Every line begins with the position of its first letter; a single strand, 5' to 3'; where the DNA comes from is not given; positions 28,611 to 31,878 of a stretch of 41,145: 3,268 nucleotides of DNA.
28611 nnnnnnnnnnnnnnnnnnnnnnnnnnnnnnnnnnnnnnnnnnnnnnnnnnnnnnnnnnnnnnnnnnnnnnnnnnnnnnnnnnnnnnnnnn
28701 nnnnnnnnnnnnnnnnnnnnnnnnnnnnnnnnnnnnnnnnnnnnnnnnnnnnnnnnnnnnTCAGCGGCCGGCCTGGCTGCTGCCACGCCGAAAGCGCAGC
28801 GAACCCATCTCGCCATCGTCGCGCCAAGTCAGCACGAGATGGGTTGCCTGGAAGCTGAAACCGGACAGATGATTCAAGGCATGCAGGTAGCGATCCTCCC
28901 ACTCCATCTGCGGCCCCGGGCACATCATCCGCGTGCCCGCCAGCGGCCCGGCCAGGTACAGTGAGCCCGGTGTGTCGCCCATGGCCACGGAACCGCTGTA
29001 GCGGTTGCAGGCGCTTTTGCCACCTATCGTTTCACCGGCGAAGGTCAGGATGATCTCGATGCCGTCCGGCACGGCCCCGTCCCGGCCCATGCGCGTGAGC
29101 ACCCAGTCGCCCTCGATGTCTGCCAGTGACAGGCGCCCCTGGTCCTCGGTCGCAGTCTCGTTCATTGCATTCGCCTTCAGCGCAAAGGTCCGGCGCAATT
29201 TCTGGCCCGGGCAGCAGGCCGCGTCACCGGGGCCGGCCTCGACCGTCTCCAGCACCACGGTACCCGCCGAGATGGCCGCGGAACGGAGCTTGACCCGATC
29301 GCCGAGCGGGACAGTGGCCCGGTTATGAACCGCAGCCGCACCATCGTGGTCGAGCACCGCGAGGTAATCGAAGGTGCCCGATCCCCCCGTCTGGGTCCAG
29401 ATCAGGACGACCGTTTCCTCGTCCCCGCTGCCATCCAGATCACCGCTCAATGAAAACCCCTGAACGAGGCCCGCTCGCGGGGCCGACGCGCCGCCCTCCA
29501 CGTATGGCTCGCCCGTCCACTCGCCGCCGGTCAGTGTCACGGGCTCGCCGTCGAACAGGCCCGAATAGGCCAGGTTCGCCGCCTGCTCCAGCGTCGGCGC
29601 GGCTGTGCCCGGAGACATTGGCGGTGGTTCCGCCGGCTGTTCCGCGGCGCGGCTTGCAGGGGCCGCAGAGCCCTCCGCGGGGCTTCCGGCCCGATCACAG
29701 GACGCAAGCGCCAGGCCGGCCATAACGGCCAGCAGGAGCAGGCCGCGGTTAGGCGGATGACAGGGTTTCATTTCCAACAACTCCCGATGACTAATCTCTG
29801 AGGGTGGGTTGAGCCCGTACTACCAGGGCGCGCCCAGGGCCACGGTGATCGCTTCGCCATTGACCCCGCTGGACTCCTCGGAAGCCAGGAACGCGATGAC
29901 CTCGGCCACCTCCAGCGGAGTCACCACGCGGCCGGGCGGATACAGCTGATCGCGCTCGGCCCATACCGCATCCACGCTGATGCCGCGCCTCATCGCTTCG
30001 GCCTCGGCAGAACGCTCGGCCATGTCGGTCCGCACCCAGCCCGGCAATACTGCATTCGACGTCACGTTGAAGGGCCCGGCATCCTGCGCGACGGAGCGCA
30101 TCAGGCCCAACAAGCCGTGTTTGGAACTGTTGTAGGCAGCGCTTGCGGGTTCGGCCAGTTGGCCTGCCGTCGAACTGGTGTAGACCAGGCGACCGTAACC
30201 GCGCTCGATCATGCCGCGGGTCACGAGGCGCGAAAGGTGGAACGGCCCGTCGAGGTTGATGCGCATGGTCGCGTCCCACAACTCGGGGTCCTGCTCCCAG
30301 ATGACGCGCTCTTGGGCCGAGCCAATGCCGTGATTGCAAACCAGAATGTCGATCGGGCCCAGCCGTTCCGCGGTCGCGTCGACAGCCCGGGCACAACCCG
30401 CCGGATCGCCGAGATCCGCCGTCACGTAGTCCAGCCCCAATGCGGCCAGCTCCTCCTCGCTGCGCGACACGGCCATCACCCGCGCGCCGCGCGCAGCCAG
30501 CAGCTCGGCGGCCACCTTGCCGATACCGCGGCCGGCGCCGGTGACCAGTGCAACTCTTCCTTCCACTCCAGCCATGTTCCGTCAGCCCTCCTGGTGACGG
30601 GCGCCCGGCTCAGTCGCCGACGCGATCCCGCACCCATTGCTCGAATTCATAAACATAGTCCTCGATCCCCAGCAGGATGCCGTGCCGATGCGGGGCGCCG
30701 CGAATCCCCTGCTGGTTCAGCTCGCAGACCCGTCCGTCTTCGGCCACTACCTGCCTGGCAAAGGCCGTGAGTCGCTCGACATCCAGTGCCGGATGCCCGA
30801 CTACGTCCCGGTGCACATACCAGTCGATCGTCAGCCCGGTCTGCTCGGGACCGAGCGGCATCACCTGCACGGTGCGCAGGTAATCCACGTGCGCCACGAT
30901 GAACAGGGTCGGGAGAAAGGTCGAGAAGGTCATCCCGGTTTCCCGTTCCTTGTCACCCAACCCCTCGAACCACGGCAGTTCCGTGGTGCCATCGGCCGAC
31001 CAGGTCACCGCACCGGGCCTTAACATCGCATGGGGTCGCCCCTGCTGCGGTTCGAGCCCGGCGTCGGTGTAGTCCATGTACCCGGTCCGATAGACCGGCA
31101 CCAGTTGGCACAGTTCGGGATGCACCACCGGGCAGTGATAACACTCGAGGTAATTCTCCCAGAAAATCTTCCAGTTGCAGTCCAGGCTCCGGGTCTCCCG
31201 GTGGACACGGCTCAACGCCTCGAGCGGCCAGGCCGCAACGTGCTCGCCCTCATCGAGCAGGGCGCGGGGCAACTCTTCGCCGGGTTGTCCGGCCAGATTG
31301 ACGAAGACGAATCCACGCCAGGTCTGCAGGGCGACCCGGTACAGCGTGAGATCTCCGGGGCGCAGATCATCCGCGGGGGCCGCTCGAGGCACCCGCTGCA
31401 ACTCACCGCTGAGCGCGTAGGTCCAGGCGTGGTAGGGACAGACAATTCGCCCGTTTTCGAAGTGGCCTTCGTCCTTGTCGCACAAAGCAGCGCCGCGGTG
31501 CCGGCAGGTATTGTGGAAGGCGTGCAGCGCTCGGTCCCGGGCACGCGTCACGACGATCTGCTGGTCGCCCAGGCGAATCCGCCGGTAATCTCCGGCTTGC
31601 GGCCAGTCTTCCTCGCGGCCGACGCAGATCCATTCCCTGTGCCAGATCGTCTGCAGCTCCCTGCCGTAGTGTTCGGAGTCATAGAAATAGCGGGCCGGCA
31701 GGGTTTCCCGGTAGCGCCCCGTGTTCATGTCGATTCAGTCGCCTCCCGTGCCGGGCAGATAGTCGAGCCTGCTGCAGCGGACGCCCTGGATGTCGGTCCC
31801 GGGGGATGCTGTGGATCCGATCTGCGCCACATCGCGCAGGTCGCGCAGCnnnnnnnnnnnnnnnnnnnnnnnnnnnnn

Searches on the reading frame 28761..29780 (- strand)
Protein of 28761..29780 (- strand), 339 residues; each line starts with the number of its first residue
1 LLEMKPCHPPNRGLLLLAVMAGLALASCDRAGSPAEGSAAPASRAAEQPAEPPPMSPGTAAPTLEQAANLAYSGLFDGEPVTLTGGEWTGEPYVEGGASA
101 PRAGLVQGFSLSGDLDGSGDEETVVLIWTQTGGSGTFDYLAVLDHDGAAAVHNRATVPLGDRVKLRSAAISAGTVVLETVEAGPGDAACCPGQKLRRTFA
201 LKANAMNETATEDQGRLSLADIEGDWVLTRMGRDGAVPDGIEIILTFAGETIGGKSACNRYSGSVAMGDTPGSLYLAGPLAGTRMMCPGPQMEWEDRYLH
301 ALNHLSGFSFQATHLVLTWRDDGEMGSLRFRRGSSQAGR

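Call 22: search_protein_families(library=pfam, proteins=[window:28761-29780:-], max_evalue=0.01)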
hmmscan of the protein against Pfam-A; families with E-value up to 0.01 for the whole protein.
window:28761-29780:- (339 aa): 1 family
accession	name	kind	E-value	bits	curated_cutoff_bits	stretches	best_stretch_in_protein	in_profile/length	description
PF03724.22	META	-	2.2e-17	63.5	24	1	223-323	5-103/109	META domain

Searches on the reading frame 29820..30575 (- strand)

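Call 22: search_protein_families(library=pfam, proteins=[window:29820-30575:-], max_evalue=0.01)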
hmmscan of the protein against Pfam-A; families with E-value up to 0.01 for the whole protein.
window:29820-30575:- (251 aa): 6 families
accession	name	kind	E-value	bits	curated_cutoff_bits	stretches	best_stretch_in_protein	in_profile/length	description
PF13561.12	adh_short_C2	-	1.7e-49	169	27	1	13-248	1-234/236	Enoyl-(Acyl carrier protein) reductase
PF00106.31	adh_short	-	1.6e-46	158.7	26.6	1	7-192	1-193/195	short chain dehydrogenase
PF08659.16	KR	-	8e-09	36.1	22.6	1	9-161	3-162/180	KR domain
PF13460.12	NAD_binding_10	-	3.6e-06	27.4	27.2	1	13-137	1-101/184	NAD(P)H-binding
PF00107.32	ADH_zinc_N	-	0.001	19.4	31.8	1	17-52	1-39/129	Zinc-binding dehydrogenase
PF01370.27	Epimerase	-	0.0021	18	20.9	1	9-137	1-119/240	NAD dependent epimerase/dehydratase family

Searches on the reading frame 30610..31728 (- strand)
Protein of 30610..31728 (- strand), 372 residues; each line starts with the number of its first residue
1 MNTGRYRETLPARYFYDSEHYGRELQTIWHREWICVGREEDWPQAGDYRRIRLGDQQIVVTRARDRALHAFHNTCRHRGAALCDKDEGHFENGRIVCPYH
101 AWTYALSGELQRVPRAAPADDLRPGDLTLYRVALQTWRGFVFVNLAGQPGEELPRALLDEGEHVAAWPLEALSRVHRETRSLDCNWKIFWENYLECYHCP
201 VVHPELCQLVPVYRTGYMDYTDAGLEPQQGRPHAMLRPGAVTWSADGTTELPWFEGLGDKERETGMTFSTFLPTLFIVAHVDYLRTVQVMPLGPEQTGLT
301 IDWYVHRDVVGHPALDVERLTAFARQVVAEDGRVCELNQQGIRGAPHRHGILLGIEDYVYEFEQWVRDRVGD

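Call 22: search_protein_families(library=pfam, proteins=[window:30610-31728:-], max_evalue=0.01)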
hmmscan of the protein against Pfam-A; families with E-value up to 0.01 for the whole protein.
window:30610-31728:- (372 aa): 3 families
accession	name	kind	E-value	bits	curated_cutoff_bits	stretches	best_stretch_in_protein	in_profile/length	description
PF00848.25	Ring_hydroxyl_A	-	8.4e-41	140.6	24.9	1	169-371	1-207/208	Ring hydroxylating alpha subunit (catalytic domain)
PF00355.32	Rieske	-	1.5e-21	76.5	20.3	1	32-118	1-83/88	Rieske [2Fe-2S] domain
PF22543.2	Rieske_4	-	0.0028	18.3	28.4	1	34-107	1-73/119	Soluble Rieske-type ferredoxin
